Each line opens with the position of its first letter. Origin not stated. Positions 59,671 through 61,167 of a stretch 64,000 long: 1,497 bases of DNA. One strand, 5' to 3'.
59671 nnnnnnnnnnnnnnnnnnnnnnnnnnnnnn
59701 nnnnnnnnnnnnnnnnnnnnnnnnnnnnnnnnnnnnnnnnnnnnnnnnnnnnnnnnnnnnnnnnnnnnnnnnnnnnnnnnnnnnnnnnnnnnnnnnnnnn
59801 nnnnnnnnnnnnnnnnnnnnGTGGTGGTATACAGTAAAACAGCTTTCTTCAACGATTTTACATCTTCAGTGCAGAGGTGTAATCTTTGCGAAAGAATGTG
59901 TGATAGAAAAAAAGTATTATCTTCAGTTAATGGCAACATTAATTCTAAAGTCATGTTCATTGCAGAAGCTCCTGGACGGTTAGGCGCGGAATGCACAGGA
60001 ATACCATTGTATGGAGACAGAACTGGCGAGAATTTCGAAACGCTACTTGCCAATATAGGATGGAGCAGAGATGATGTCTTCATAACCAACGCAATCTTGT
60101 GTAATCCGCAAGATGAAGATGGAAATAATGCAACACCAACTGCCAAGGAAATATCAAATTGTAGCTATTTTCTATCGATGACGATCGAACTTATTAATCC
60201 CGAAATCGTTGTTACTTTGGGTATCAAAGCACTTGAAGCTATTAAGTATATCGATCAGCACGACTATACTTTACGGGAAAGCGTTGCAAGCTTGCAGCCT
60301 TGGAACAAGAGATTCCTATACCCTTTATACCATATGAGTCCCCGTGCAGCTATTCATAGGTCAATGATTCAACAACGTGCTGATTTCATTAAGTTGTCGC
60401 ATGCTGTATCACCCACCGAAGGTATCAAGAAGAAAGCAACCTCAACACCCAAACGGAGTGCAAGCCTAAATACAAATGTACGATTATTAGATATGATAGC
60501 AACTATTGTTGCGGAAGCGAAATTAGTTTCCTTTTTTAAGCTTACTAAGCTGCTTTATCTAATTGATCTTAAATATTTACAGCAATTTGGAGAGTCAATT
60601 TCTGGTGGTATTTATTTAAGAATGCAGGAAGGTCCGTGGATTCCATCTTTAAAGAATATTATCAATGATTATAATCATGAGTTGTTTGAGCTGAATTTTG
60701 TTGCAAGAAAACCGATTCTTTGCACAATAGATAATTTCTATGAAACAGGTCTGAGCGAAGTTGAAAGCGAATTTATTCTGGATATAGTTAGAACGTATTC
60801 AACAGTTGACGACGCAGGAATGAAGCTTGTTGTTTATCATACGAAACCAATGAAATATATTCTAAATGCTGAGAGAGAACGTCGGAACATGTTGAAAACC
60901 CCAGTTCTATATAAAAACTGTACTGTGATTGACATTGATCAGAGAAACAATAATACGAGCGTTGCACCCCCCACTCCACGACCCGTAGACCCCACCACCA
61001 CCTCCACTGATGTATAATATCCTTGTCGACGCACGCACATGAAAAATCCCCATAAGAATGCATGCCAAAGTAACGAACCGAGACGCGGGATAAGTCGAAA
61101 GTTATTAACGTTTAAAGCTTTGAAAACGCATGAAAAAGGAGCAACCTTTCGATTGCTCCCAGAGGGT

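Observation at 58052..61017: AT-rich, translationally coupled trio: ThyA-fold enzyme + radical-SAM/SPASM enzyme + UDG-like::Panacea fusion (candidate undescribed nucleobase-modification or conflict system)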

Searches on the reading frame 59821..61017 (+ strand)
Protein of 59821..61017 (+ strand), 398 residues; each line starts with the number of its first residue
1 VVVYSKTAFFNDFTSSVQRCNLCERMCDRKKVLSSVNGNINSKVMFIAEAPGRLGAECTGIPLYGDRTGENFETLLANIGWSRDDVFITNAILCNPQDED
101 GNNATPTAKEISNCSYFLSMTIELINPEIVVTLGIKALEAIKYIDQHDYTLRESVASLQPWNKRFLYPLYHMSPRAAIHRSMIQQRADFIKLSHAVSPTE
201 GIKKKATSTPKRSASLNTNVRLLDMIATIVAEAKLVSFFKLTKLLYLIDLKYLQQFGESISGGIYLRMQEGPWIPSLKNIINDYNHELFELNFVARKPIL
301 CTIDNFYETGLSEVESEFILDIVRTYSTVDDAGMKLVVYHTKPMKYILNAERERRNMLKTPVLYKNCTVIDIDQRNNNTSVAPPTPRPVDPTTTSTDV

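Call 3: search_protein_families(library=pfam, proteins=[window:59821-61017:+], max_evalue=0.01)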
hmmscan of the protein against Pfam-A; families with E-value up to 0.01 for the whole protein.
window:59821-61017:+ (398 aa): 2 families
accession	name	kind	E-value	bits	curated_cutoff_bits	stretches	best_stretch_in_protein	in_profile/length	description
PF03167.25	UDG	-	1.9e-25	90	24.3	1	38-181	4-127/141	Uracil DNA glycosylase superfamily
PF13274.11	SocA_Panacea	-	7.3e-10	40.2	25.7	1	241-330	1-98/113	Antitoxin SocA-like, Panacea domain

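Call 4: search_protein_families(library=padloc, proteins=[window:59821-61017:+], max_evalue=0.01)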
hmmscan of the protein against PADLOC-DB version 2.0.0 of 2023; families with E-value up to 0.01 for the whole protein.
window:59821-61017:+ (398 aa): 0 families

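Call 5: search_protein_families(library=ncbifam, proteins=[window:59821-61017:+], max_evalue=0.01)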
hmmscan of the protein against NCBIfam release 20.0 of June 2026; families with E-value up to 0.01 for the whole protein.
window:59821-61017:+ (398 aa): 3 families
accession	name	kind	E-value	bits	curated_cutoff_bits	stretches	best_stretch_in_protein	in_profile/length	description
NF040953.1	Arch_udg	equivalog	3.9e-25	88.4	250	1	12-148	3-133/184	type-4 uracil-DNA glycosylase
TIGR00758.1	UDG_fam4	subfamily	2.3e-23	82.8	125.3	1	20-192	1-167/173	uracil-DNA glycosylase, family 4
TIGR03914.1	UDG_fam_dom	hypoth_equivalog_domain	5.8e-15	55.5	189.95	1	11-142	46-177/231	UdgX family uracil-DNA binding protein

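Call 12: search_solved_structures(query=window:59821-61017:+, max_evalue=0.01, show_alignments=2)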
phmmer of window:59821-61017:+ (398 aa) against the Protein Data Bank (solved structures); distinct sequences matched with E-value up to 0.01: 28.
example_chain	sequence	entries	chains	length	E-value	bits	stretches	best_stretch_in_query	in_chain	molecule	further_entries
1l9g_A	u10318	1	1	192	1.4e-18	70.4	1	6-146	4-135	Conserved hypothetical protein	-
1vk2_A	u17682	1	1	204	1.5e-18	70.3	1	4-146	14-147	Uracil-DNA glycosylase TM0511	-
4zbx_A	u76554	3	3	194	5.7e-13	51.9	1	19-185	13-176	Uracil-DNA glycosylase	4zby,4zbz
1ui0_A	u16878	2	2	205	1.3e-12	50.8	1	16-171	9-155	Uracil-DNA Glycosylase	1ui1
8iir_A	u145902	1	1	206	2.2e-05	26.9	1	7-142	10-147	Type-4 uracil-DNA glycosylase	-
8iit_A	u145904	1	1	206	0.00011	24.7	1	7-142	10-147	Type-4 uracil-DNA glycosylase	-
8iie_A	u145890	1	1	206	0.00011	24.6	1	7-142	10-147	Type-4 uracil-DNA glycosylase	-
6ajs_A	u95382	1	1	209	0.00012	24.6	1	7-142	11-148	Uracil DNA glycosylase superfamily protein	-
6ajo_A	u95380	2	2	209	0.00012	24.5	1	7-142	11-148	Uracil DNA glycosylase superfamily protein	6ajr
6iod_A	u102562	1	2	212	0.00012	24.5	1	7-142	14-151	Phage SPO1 DNA polymerase-related protein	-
8iis_A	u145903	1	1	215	0.00012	24.5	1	7-142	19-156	Type-4 uracil-DNA glycosylase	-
8iil_A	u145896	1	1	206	0.00013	24.4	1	7-142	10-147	Type-4 uracil-DNA glycosylase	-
8iij_A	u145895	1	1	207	0.00013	24.4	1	7-142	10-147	Type-4 uracil-DNA glycosylase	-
8iip_A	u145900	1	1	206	0.00013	24.4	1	7-142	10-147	Type-4 uracil-DNA glycosylase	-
8iin_A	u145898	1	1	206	0.00013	24.4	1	7-142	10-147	Type-4 uracil-DNA glycosylase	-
6ail_A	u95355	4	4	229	0.00016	24.2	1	7-142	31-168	Uracil DNA glycosylase X | Uracil DNA glycosylase superfamily protein | Phage SPO1 DNA polymerase-related protein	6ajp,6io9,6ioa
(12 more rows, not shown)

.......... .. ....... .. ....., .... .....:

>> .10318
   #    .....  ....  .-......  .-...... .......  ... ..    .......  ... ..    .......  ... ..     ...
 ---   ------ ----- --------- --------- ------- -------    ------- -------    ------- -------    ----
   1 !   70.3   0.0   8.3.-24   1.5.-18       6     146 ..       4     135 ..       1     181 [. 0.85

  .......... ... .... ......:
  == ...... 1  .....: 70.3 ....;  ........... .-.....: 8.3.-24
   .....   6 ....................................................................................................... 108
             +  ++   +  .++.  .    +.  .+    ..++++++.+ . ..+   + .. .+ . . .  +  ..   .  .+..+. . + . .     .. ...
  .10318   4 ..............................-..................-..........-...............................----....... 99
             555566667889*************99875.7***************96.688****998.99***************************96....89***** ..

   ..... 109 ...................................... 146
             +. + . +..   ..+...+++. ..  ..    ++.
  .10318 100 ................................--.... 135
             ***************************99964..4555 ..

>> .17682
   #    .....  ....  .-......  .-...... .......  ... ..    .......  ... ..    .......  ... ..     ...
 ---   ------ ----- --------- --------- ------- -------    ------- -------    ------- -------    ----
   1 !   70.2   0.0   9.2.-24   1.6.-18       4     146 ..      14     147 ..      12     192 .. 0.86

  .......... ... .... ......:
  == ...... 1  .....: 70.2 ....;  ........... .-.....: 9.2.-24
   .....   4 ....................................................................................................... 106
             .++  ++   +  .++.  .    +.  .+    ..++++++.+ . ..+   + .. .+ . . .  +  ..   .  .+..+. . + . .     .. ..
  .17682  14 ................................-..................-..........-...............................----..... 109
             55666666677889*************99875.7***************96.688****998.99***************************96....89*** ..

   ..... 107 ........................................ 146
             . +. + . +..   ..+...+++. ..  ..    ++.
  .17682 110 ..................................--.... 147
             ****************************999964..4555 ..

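Call 28: find_homologous_proteins(query=window:59821-61017:+)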
Query window:59821-61017:+ (398 aa): 779 proteins with E <= 0.001 among 3331 candidates; the best 120 are listed.
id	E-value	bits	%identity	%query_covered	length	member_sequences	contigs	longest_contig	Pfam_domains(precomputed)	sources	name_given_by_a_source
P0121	5.4e-254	860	95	100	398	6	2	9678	PF03167.26,PF13274.12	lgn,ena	-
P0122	5.5e-238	807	89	100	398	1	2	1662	PF03167.26,PF13274.12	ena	-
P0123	9.2e-203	691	76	100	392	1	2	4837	PF03167.26,PF13274.12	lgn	-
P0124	3.4e-150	518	61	93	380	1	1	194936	PF03167.26,PF13274.12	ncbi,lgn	-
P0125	1.1e-149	517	60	93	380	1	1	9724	PF03167.26,PF13274.12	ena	-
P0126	2.3e-148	512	59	94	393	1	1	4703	PF03167.26,PF13274.12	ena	-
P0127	2.9e-148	512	59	93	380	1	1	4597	PF03167.26,PF13274.12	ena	-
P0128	1.5e-147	510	60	93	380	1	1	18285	PF03167.26,PF13274.12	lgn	-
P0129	5.2e-147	508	58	93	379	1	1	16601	PF03167.26,PF13274.12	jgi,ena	-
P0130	5.7e-147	508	59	94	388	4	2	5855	PF03167.26,PF13274.12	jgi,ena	-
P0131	1.2e-146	507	58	94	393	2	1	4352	PF03167.26,PF13274.12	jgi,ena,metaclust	metaclust:\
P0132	1.3e-146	507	60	93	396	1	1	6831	PF03167.26,PF13274.12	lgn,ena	-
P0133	1.8e-146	506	59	93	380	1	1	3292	PF03167.26,PF13274.12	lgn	-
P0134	2.0e-146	506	59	94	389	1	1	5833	PF03167.26,PF13274.12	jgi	jgi:uracil-DNA glycosylase family 4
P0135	2.0e-146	506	57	94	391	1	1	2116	PF03167.26,PF13274.12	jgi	jgi:uracil-DNA glycosylase family 4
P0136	4.5e-146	505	58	92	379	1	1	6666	PF03167.26,PF13274.12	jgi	jgi:uracil-DNA glycosylase family 4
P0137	1.2e-145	503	60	93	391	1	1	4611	PF03167.26,PF13274.12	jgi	-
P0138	1.4e-144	500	58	93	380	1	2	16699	PF03167.26,PF13274.12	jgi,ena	-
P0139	4.2e-144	498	58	94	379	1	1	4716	PF03167.26,PF13274.12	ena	-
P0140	9.2e-144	497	57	94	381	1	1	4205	PF03167.26,PF13274.12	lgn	-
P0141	5.2e-143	495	58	93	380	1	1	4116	PF03167.26,PF13274.12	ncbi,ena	-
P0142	1.1e-142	494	58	93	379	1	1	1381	PF03167.26,PF13274.12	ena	-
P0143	1.3e-142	494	60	94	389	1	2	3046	PF03167.26,PF13274.12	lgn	-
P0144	6.3e-142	491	58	94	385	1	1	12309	PF03167.26,PF13274.12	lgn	-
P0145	1.9e-141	490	60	88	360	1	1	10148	PF03167.26,PF13274.12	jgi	jgi:uracil-DNA glycosylase family 4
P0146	2.3e-141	489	60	93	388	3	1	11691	PF03167.26,PF13274.12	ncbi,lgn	-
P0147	5.2e-141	488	58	93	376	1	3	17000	PF03167.26,PF13274.12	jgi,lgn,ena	-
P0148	6.9e-141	488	59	88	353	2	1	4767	PF03167.26,PF13274.12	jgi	jgi:uracil-DNA glycosylase family 4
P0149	2.4e-140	486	59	88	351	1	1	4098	PF03167.26,PF13274.12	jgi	jgi:uracil-DNA glycosylase family 4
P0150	8.2e-140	484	56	92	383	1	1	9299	PF03167.26,PF13274.12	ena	-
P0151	8.8e-140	484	58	92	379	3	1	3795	PF03167.26,PF13274.12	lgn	-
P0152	1.4e-139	484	58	93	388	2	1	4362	PF03167.26,PF13274.12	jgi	-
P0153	1.6e-139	483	57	93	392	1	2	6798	PF03167.26,PF13274.12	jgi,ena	-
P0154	6.4e-139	481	60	94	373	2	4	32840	PF03167.26,PF13274.12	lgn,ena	-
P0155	6.9e-139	481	59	94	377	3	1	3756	PF03167.26,PF13274.12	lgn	-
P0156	8.7e-139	481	59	94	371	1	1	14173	PF03167.26,PF13274.12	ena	-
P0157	1.1e-138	481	58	93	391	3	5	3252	PF03167.26,PF13274.12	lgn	-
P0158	1.6e-138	480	59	88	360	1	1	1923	PF03167.26,PF13274.12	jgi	jgi:uracil-DNA glycosylase family 4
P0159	1.7e-138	480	60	92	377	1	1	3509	PF03167.26,PF13274.12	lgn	-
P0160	2.4e-138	479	59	94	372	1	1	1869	PF03167.26,PF13274.12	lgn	-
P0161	3.7e-138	479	57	93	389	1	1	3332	PF03167.26,PF13274.12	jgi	jgi:uracil-DNA glycosylase family 4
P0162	4.1e-138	479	58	93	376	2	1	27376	PF03167.26,PF13274.12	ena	-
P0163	5.3e-138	478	60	92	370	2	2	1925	PF03167.26,PF13274.12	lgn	-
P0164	7.0e-138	478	58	92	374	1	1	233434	PF03167.26,PF13274.12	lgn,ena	-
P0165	7.1e-138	478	59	93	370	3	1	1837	PF03167.26,PF13274.12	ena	-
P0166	1.4e-137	477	57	92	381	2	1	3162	PF03167.26,PF13274.12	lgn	-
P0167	2.4e-137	476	61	89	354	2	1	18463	PF03167.26,PF13274.12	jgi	jgi:uracil-DNA glycosylase family 4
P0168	4.7e-137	475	55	93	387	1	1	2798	PF03167.26,PF13274.12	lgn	-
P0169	4.9e-137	475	58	93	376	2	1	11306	PF03167.26,PF13274.12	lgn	-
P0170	5.5e-137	475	59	89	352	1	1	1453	PF03167.26,PF13274.12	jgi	jgi:uracil-DNA glycosylase family 4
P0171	1.2e-136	474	58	93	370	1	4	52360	PF03167.26,PF13274.12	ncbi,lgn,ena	-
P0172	1.2e-136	474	57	93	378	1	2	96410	PF03167.26,PF13274.12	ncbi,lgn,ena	-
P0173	1.5e-136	473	58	94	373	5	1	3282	PF03167.26,PF13274.12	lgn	-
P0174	1.7e-136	473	58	92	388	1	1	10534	PF03167.26,PF13274.12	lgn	-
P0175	2.7e-136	473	59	89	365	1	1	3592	PF03167.26,PF13274.12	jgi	jgi:uracil-DNA glycosylase family 4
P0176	4.5e-136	472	57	94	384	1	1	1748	PF03167.26,PF13274.12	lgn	-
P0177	5.4e-136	472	61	85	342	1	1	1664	PF03167.26,PF13274.12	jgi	-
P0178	6.1e-136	472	60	94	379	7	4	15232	PF03167.26,PF13274.12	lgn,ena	-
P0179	1.1e-135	471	58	93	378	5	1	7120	PF03167.26,PF13274.12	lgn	-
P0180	1.1e-135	471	56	95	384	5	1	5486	PF03167.26,PF13274.12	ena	-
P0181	1.4e-135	470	57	93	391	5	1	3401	PF03167.26,PF13274.12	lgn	-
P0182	1.7e-135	470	60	94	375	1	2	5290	PF03167.26,PF13274.12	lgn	-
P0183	3.5e-135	469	56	94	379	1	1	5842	PF03167.26,PF13274.12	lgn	-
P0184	3.6e-135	469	58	93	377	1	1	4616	PF03167.26,PF13274.12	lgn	-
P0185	4.1e-135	469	57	89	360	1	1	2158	PF03167.26,PF13274.12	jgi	jgi:uracil-DNA glycosylase family 4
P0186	5.3e-135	468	58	88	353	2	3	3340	PF03167.26,PF13274.12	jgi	-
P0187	6.7e-135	468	57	93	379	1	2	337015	PF03167.26,PF13274.12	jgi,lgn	jgi:uracil-DNA glycosylase family 4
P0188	8.0e-135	468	57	93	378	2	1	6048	PF03167.26,PF13274.12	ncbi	-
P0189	9.6e-135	468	58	93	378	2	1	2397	PF03167.26,PF13274.12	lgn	-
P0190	9.8e-135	468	54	93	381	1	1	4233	PF03167.26,PF13274.12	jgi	jgi:uracil-DNA glycosylase family 4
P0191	1.5e-134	467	57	93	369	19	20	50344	PF03167.26,PF13274.12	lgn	-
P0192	1.7e-134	467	58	92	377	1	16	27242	PF03167.26,PF13274.12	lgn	-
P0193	6.6e-134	465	58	92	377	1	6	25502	PF03167.26,PF13274.12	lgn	-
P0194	9.2e-134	464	58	93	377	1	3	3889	PF03167.26,PF13274.12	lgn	-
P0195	2.4e-133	463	59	93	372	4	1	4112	PF03167.26,PF13274.12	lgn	-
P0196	2.6e-133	463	58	88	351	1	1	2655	PF03167.26,PF13274.12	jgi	jgi:uracil-DNA glycosylase family 4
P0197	3.5e-133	462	58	92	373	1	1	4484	PF03167.26,PF13274.12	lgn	-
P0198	3.7e-133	462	59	94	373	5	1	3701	PF03167.26,PF13274.12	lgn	-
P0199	8.0e-133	461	59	92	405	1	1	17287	PF03167.26,PF13274.12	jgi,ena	-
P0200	1.1e-132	461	56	93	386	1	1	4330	PF03167.26,PF13274.12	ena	-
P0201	2.1e-132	460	57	93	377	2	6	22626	PF03167.26,PF13274.12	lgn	-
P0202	2.6e-132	460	56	95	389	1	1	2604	PF03167.26,PF13274.12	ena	-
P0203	3.4e-132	459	57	92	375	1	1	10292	PF03167.26,PF13274.12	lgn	-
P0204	4.1e-132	459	56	94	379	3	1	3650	PF03167.26,PF13274.12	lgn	-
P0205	5.3e-132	459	54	95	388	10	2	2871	PF03167.26,PF13274.12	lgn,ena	-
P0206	9.9e-132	458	57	94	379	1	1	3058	PF03167.26,PF13274.12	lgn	-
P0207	6.5e-131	455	58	93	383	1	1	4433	PF03167.26,PF13274.12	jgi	jgi:uracil-DNA glycosylase family 4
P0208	1.0e-130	454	54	96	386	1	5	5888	PF03167.26,PF13274.12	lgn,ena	-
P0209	1.2e-130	454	57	94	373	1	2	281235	PF03167.26,PF13274.12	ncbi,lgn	-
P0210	1.5e-130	454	55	94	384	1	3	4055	PF03167.26,PF13274.12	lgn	-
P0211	3.4e-130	453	56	94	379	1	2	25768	PF03167.26,PF13274.12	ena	-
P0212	3.6e-130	453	56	92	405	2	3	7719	PF03167.26,PF13274.12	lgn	-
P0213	4.9e-130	452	56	94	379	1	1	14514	PF03167.26,PF13274.12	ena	-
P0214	9.5e-130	451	53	92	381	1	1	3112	PF03167.26,PF13274.12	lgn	-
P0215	1.2e-129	451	52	94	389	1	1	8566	PF03167.26,PF13274.12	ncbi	-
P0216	2.3e-129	450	56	94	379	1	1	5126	PF03167.26,PF13274.12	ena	-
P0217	2.4e-129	450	55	92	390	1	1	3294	PF03167.26,PF13274.12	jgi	jgi:uracil-DNA glycosylase family 4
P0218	2.6e-129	450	57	94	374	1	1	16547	PF03167.26,PF13274.12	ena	-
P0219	2.6e-129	450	54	98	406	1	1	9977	PF03167.26,PF13274.12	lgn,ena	-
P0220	3.8e-129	449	54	93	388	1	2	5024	PF03167.26,PF13274.12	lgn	-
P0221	4.1e-129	449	55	94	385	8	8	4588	PF03167.26,PF13274.12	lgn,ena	-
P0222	5.1e-129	449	55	95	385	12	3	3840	PF03167.26,PF13274.12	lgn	-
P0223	5.2e-129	449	58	91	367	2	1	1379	PF03167.26,PF13274.12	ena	-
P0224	9.7e-129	448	57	93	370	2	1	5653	PF03167.26,PF13274.12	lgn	-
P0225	2.8e-128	446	55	93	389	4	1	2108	PF03167.26,PF13274.12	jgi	-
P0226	3.1e-128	446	54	96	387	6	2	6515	PF03167.26,PF13274.12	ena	-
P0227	4.6e-128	446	54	93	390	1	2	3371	PF03167.26,PF13274.12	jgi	jgi:uracil-DNA glycosylase family 4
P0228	2.2e-127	443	55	94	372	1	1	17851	PF03167.26,PF13274.12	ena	-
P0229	3.2e-127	443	54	92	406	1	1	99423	PF03167.26,PF13274.12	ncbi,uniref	ncbi:uracil-DNA glycosylase family protein [Desulfitobacterium sp. THU1]|uniref:uracil-DNA glycosyla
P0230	3.9e-127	443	55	94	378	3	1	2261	PF03167.26,PF13274.12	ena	-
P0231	1.8e-126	440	54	93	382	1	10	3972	PF03167.26,PF13274.12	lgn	-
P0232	2.9e-126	440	54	93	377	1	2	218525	PF03167.26,PF13274.12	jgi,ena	-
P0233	3.1e-126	440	54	94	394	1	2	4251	PF03167.26,PF13274.12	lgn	-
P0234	3.8e-126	439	53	94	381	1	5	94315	PF03167.26,PF13274.12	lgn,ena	-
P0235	8.5e-126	438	55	94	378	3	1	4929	PF03167.26,PF13274.12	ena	-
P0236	1.6e-125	437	52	92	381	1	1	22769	PF03167.26,PF13274.12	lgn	-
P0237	3.5e-124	433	54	93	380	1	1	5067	PF03167.26,PF13274.12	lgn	-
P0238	7.6e-124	432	52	91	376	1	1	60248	PF03167.26,PF13274.12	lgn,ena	-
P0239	8.0e-124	432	52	94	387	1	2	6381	PF03167.26,PF13274.12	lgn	-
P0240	1.9e-123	430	54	92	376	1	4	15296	PF03167.26,PF13274.12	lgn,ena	-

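Call 50: search_dna_similar(query=window:59821-61017:+, collection=phages, mode=protein, max_evalue=0.00001, max_rows=15)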
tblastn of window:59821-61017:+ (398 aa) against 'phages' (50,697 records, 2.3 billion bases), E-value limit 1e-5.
Records with a match: 12; places in all: 12; records where one place covers at least 80% of the query: 0.
Best place of each record, by identity: <60% 12.
By first word of the organism name: Bacteriophage 4; Bacillus 3; Lysinibacillus 2; Caudoviricetes 1; Moorella 1; uncultured 1.
By host as written in the record: - 6; Lysinibacillus fusiformis 2; Bacillus australimaris sKR4M-27 1; Bacillus subtilis BEST7003 1; Moorella thermoacetica DSM 103132 1; Bacillus thuringiensis kurstaki 1.
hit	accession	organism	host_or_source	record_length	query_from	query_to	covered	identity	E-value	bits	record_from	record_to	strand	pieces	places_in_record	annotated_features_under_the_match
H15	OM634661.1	Bacillus phage vB_BauM_KLEB27-3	Bacillus australimaris sKR4M-27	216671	10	184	44%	31.4%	1e-13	79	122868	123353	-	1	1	uracil-DNA glycosylase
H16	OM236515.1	Bacillus phage SPR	Bacillus subtilis BEST7003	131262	5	196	48%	27.4%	9e-14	79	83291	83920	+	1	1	hypothetical protein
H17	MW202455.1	Caudoviricetes sp.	Manatee Spring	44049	20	194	44%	28.7%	2e-10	69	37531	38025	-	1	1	DNA polymerase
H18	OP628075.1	Lysinibacillus phage vB_LfM_LysYB1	Lysinibacillus fusiformis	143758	9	171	41%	28.8%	5e-11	71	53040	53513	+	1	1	DNA polymerase family A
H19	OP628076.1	Lysinibacillus phage vB_LfM_LysYB2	Lysinibacillus fusiformis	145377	9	171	41%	28.8%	5e-11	71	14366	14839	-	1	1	DNA polymerase family A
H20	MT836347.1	Bacteriophage sp.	human fecal samples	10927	20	142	31%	36.3%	7e-11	70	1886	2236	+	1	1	record has no annotation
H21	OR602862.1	Moorella phage MTATph1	Moorella thermoacetica DSM 103132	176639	16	138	31%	35.8%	3e-13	77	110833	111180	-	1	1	hypothetical protein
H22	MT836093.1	Bacteriophage sp.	human fecal samples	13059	3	137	34%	32.4%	5e-10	67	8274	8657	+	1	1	record has no annotation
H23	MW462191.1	Bacteriophage sp.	freshwater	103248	31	152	31%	35.2%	2e-11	72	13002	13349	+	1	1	uracil-DNA glycosylase, family 4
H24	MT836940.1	Bacteriophage sp.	human fecal samples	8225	8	138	33%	30.6%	8e-9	64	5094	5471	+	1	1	record has no annotation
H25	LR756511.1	uncultured phage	metagenomic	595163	37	146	28%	35.5%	7e-12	73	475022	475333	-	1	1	record has no annotation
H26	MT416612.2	Bacillus phage YungSlug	Bacillus thuringiensis kurstaki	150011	27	141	29%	31.7%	1e-6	57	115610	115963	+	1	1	DNA polymerase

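Call 52: predict_structure(alignment_id=A4)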
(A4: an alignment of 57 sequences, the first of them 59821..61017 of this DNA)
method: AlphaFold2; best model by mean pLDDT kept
length: 398 residues; sequences in the alignment: 57
mean_pLDDT: 81.7   pTM: 0.74
mean pLDDT of the five models: 81.7, 81.5, 81.4, 81.1, 78.8
residues with pLDDT >= 90: 171; 70-90: 156; 50-70: 34; < 50: 37
segments of 3 or more residues with pLDDT < 50: 1-3, 207-216, 377-398
pLDDT, mean of each block of 10 residues (from residue 1): 71 73 70 80 90 53 73 84 88 71 79 86 95 90 93 95 95 78 90 93 65 51 93 94 97 94 82 81 87 92 85 96 97 95 94 80 87 60 37 41
secondary structure, 60 per line:
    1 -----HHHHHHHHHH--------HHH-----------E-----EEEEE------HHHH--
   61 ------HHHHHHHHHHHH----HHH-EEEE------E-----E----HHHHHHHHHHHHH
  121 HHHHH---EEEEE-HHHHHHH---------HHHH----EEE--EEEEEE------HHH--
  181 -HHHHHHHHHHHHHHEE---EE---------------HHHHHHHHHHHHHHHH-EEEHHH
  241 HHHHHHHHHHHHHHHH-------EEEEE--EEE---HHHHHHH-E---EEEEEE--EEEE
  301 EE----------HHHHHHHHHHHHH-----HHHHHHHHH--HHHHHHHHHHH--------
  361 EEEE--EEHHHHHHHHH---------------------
elements in order: H6-15 E44-48 H55-58 H67-78 E87-90 H108-125 E129-133 H135-141 H151-154 E159-161 E164-169 H182-195 H218-233 E235-237 H238-256 E264-268 E271-273 H277-283 E289-294 E297-302 H313-325 H331-339 H342-352 E361-364 H369-377
